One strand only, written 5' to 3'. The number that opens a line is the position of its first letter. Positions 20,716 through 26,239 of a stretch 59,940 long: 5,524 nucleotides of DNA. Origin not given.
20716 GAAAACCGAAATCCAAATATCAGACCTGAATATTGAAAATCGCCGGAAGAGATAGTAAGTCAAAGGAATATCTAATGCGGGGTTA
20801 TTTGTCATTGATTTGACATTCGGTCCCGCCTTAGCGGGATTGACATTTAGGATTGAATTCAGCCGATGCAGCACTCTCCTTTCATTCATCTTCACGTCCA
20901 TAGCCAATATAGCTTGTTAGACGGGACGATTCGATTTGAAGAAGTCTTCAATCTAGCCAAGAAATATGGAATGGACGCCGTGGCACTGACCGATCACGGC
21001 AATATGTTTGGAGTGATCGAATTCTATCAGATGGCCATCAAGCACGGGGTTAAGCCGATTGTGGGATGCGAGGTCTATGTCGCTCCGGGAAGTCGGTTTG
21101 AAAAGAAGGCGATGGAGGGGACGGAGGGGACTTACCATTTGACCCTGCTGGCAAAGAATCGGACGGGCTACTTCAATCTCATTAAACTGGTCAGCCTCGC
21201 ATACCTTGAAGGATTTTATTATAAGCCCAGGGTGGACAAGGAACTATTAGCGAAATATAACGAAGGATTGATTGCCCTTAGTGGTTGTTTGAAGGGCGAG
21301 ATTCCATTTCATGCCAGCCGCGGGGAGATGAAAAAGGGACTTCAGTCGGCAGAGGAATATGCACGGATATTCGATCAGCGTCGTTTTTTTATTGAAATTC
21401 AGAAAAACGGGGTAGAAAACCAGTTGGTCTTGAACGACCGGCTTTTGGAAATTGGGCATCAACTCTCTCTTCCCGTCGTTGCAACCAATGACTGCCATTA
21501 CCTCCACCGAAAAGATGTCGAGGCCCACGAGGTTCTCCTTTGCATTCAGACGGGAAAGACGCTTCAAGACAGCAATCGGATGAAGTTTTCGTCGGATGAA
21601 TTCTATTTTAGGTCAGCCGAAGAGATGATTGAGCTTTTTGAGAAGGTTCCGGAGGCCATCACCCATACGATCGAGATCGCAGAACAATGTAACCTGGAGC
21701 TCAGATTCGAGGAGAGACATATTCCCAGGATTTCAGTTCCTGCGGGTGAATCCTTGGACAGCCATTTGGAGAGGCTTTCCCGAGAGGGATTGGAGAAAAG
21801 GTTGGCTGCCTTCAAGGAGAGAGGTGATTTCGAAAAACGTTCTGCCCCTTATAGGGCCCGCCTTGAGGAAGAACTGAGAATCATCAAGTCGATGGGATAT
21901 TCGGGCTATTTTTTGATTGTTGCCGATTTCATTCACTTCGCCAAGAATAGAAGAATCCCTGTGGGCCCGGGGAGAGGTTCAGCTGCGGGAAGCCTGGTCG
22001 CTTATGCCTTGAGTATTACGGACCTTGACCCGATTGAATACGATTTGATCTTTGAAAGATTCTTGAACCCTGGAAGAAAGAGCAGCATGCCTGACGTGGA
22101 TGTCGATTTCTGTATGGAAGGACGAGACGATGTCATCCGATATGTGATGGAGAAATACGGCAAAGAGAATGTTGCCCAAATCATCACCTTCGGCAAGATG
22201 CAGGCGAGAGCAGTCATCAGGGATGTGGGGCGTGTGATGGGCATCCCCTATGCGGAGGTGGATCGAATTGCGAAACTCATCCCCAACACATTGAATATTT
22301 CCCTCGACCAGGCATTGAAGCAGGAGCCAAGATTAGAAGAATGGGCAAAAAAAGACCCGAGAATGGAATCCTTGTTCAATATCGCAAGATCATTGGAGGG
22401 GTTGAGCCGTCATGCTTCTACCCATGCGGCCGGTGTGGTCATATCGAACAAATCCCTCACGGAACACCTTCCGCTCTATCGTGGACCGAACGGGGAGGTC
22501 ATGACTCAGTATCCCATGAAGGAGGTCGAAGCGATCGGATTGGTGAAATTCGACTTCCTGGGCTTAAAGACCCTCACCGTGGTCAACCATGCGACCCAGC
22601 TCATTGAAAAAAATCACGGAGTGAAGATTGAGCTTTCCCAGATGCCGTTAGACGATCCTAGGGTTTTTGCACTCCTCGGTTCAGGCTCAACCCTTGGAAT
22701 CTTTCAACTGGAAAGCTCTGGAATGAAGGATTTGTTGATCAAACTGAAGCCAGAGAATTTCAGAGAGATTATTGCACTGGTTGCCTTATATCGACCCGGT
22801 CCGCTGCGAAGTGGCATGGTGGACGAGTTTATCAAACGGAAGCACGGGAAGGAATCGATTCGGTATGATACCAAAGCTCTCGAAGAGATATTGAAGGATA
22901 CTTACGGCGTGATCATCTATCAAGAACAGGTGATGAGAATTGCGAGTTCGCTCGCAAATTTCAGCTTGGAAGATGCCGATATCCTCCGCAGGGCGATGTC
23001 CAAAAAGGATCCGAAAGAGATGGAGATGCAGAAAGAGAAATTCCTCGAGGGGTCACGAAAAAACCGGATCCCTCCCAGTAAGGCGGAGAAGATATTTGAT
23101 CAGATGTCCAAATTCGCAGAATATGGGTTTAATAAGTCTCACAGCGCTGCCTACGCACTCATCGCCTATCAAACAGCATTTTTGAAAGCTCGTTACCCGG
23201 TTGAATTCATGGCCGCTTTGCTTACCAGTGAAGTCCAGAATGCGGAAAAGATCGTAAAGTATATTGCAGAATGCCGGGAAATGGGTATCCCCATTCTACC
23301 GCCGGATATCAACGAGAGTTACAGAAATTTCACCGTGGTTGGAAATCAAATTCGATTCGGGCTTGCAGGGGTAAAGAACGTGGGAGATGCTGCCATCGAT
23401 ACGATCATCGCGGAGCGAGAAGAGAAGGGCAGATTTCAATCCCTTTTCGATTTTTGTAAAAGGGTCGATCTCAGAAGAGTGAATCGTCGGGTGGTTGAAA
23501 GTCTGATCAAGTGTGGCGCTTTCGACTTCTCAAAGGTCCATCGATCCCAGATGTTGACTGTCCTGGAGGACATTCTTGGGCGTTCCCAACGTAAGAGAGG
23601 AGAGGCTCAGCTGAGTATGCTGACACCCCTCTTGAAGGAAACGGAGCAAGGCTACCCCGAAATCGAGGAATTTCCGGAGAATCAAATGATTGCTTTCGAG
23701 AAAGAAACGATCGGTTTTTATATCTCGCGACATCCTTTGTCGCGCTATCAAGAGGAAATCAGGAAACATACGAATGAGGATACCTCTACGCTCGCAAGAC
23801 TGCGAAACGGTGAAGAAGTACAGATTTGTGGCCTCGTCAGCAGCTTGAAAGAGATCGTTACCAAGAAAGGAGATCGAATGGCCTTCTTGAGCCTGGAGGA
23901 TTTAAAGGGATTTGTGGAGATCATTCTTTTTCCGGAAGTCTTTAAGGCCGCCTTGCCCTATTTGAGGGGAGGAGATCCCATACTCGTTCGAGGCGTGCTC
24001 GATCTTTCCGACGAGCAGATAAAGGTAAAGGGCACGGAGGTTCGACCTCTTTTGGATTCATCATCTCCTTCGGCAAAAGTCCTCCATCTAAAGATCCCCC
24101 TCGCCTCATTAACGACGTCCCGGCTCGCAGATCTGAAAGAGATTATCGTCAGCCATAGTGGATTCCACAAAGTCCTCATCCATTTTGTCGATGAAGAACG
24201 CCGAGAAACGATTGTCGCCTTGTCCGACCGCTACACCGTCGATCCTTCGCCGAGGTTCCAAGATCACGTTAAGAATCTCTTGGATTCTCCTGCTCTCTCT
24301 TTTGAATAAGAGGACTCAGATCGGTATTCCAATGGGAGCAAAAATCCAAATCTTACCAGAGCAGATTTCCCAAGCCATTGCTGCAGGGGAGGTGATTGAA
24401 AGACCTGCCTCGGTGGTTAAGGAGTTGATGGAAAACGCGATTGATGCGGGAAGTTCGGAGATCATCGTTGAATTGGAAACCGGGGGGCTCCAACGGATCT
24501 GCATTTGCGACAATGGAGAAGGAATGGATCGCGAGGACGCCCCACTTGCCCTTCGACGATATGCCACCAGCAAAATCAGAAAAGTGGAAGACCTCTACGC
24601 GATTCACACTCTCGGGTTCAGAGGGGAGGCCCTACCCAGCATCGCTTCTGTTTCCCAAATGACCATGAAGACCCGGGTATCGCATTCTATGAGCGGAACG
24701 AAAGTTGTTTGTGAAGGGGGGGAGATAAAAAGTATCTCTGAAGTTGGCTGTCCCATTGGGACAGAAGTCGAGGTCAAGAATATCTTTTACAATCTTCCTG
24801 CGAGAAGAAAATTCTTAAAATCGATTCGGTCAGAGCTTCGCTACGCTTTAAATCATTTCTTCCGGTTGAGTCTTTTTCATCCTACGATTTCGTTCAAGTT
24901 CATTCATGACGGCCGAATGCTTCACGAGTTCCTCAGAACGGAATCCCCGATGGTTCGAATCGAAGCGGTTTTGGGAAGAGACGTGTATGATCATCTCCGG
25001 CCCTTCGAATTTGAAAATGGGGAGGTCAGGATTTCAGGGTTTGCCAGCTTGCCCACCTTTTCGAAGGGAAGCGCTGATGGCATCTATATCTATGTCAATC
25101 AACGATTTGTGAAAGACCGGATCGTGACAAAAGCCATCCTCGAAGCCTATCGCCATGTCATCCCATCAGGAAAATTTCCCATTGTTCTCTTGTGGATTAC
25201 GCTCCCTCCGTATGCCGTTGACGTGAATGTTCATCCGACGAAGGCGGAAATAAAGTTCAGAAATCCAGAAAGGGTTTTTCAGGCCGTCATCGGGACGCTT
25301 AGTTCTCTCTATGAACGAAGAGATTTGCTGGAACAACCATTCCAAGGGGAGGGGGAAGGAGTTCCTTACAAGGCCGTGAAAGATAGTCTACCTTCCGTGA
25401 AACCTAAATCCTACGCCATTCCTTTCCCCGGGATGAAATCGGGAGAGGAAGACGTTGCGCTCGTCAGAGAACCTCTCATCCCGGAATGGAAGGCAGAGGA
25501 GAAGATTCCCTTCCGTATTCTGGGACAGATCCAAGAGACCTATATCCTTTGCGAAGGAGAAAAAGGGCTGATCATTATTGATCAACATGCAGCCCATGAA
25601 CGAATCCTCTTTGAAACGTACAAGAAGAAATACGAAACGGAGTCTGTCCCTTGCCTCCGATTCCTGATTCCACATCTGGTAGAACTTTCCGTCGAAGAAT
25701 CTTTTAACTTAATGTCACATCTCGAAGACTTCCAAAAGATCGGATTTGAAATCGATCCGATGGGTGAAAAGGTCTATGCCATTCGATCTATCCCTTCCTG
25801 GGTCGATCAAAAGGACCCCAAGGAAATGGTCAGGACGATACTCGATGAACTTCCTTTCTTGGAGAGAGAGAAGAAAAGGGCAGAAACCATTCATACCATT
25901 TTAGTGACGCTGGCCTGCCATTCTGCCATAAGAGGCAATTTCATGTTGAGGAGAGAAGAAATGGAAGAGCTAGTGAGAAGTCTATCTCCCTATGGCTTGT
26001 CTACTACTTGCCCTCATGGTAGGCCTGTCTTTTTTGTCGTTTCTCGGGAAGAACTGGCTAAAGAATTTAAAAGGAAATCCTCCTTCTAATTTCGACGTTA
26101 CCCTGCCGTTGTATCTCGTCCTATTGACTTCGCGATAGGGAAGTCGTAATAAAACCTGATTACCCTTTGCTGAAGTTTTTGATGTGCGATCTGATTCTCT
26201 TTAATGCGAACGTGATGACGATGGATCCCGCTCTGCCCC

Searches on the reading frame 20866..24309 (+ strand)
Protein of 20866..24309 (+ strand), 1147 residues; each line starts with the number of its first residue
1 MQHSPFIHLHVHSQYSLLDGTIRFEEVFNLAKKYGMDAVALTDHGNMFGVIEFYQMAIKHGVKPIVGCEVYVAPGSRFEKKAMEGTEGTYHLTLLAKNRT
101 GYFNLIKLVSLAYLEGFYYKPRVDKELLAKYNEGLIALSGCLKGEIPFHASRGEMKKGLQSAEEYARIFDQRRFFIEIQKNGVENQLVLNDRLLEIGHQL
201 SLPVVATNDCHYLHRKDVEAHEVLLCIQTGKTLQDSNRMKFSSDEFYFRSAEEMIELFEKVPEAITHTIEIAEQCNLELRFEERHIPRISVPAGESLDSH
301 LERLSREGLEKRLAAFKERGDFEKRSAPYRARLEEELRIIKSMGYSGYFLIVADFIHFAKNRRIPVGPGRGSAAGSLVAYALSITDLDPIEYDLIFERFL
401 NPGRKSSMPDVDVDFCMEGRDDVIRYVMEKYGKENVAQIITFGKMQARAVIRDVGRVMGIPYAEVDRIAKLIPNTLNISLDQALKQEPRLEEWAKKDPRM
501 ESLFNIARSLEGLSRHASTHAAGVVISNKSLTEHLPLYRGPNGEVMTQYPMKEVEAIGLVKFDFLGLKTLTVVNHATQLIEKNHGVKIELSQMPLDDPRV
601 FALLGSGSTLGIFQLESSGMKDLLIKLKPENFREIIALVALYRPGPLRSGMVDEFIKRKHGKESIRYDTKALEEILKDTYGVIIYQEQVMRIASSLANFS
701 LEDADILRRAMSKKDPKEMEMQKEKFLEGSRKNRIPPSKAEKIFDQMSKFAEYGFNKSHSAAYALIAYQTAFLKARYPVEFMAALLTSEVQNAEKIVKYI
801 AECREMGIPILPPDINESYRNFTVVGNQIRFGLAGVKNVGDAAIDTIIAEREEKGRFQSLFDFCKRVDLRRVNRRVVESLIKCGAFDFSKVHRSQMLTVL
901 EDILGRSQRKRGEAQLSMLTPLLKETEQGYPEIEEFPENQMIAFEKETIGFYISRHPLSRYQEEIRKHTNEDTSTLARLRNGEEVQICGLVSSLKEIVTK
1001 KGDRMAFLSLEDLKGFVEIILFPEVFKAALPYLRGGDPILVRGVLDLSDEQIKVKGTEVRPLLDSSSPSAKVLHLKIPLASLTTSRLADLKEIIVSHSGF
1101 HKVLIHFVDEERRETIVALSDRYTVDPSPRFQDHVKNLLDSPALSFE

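Call 38: search_protein_families(library=pfam, proteins=[window:20866-24309:+], max_evalue=0.00001)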
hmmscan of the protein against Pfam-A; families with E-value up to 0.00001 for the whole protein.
window:20866-24309:+ (1147 aa): 5 families
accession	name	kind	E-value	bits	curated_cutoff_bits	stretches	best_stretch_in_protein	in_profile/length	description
PF07733.18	DNA_pol3_alpha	-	3.2e-101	338.7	23.9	1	300-566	2-260/260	Bacterial DNA polymerase III alpha NTPase domain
PF17657.6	DNA_pol3_finger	-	5.4e-67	224.7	22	1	569-733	1-165/166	Bacterial DNA polymerase III alpha subunit finger domain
PF02811.25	PHP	-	4.8e-60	203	26.4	1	8-180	1-163/164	PHP domain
PF14579.12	HHH_6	-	7.3e-33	113.1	25.6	1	807-896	1-90/90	Helix-hairpin-helix motif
PF01336.31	tRNA_anti-codon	-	2.9e-10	40.4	27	1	985-1062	1-75/75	OB-fold nucleic acid binding domain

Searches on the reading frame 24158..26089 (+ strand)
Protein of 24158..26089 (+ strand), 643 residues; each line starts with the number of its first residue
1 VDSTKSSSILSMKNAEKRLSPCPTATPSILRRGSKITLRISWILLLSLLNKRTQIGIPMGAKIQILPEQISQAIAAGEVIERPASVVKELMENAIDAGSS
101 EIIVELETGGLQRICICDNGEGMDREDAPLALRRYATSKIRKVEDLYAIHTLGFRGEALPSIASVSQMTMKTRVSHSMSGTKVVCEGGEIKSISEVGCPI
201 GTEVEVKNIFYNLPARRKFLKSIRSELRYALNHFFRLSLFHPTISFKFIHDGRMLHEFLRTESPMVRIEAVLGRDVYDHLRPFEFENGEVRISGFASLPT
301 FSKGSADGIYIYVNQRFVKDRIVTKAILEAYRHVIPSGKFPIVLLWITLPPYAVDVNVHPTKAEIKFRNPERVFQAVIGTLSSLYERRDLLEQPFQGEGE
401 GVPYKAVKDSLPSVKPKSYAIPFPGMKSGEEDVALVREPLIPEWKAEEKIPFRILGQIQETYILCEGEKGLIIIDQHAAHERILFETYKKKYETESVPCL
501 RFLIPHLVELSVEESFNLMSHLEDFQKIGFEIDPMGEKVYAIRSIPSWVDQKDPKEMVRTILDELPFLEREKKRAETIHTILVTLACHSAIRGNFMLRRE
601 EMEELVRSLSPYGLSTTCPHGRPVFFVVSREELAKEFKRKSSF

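Call 38: search_protein_families(library=pfam, proteins=[window:24158-26089:+], max_evalue=0.00001)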
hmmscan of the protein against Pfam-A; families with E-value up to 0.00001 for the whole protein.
window:24158-26089:+ (643 aa): 4 families
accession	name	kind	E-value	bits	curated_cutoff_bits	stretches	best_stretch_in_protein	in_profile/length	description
PF08676.16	MutL_C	-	2.3e-38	131.5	25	1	455-594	1-139/142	MutL C terminal dimerisation domain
PF01119.25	DNA_mis_repair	-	2.3e-35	121.2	26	1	268-385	1-118/119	DNA mismatch repair protein, C-terminal domain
PF13589.12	HATPase_c_3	-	5.7e-10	39.8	25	1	84-179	4-99/137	Histidine kinase-, DNA gyrase B-, and HSP90-like ATPase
PF02518.31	HATPase_c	-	4.8e-07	30.6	26.4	1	81-145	4-64/111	Histidine kinase-, DNA gyrase B-, and HSP90-like ATPase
